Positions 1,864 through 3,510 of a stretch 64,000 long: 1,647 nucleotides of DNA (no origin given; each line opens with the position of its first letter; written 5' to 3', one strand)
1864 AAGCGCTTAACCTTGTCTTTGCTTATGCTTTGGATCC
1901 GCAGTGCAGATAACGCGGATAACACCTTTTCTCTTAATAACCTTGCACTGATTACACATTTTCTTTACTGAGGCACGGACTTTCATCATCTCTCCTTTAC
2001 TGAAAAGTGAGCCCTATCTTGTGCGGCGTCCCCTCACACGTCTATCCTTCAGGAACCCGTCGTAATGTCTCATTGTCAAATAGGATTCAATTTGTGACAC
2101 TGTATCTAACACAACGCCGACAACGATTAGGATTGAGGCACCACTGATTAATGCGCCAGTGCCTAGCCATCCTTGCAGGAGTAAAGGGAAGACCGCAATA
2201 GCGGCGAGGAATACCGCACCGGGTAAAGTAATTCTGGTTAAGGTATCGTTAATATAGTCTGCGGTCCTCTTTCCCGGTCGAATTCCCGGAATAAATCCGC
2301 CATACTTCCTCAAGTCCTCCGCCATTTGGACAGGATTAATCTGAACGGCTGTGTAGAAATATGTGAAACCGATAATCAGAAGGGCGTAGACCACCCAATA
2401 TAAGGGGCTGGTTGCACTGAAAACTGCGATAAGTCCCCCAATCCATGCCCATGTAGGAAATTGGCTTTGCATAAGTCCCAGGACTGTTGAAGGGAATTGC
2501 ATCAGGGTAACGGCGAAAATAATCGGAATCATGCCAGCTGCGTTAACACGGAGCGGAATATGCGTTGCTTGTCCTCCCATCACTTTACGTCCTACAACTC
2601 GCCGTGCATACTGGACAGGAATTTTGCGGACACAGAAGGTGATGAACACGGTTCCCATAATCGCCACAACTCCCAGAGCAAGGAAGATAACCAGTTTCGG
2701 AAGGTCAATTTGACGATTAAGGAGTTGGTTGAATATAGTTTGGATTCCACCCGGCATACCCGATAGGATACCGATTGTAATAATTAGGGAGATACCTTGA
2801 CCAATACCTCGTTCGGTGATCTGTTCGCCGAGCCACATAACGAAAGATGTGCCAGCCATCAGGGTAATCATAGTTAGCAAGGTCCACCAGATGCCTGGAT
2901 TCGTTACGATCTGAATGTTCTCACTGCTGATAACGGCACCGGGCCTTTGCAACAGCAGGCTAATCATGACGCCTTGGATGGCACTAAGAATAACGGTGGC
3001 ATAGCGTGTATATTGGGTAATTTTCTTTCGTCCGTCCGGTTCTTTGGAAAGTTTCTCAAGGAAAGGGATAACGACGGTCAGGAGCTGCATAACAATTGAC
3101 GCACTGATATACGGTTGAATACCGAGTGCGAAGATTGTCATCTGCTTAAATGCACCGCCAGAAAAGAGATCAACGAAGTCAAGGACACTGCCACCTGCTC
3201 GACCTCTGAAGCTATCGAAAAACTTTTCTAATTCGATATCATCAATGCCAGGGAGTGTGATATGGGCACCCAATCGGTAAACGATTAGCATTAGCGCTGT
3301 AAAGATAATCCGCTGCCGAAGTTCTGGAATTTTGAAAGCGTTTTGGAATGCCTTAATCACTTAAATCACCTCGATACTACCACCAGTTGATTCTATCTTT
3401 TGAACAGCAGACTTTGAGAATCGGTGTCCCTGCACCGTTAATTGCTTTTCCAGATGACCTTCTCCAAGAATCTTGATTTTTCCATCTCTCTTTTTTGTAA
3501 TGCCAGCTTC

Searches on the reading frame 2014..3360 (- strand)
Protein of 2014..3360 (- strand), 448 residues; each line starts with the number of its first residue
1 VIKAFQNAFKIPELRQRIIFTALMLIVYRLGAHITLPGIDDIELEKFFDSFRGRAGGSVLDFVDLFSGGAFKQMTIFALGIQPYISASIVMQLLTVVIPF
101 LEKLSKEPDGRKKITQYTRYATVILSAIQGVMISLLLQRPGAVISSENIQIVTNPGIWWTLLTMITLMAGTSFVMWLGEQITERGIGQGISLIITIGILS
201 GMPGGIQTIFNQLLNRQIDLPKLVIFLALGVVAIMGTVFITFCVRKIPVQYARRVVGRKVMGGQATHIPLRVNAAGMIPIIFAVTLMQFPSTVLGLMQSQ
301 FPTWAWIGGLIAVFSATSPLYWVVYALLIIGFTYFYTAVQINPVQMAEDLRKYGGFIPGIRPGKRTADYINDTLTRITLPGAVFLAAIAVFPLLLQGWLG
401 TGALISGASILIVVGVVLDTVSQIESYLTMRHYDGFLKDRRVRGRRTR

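Call 45: search_protein_families(library=pfam, proteins=[window:2014-3360:-], max_evalue=0.0001)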
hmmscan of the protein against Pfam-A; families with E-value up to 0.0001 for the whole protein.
window:2014-3360:- (448 aa): 1 family
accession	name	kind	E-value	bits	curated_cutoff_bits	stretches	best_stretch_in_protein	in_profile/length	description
PF00344.25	SecY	-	2.6e-105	352.6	32.2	1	75-421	1-306/306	SecY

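Call 46: find_homologous_proteins(query=window:2014-3360:-, max_evalue=1e-50)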
Query window:2014-3360:- (448 aa): 8000 proteins with E <= 1e-50 among 8000 candidates; the best 120 are listed.
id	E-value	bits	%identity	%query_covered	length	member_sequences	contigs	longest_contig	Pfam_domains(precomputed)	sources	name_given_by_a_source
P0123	1.4e-286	968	100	100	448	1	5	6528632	PF00344.26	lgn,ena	-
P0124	2.0e-286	968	100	100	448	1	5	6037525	PF00344.26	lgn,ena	-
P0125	1.5e-285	965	99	100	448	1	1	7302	PF00344.26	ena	-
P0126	2.0e-285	965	99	100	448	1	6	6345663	PF00344.26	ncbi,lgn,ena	-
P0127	3.4e-285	964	99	100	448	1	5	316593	PF00344.26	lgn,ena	-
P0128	4.1e-285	964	99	100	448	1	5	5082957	PF00344.26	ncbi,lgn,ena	-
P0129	1.1e-284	962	99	100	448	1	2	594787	PF00344.26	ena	-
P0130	1.5e-284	962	98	100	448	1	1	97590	PF00344.26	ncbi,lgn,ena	-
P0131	1.9e-284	961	99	100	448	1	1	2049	PF00344.26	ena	-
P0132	2.1e-284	961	99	100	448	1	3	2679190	PF00344.26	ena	-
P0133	2.2e-284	961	98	100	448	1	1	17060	PF00344.26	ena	-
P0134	2.4e-284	961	99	100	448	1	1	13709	PF00344.26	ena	-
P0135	5.1e-284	960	98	100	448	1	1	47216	PF00344.26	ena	-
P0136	7.3e-284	959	98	100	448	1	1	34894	PF00344.26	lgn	-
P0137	1.1e-283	959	98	100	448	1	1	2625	PF00344.26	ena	-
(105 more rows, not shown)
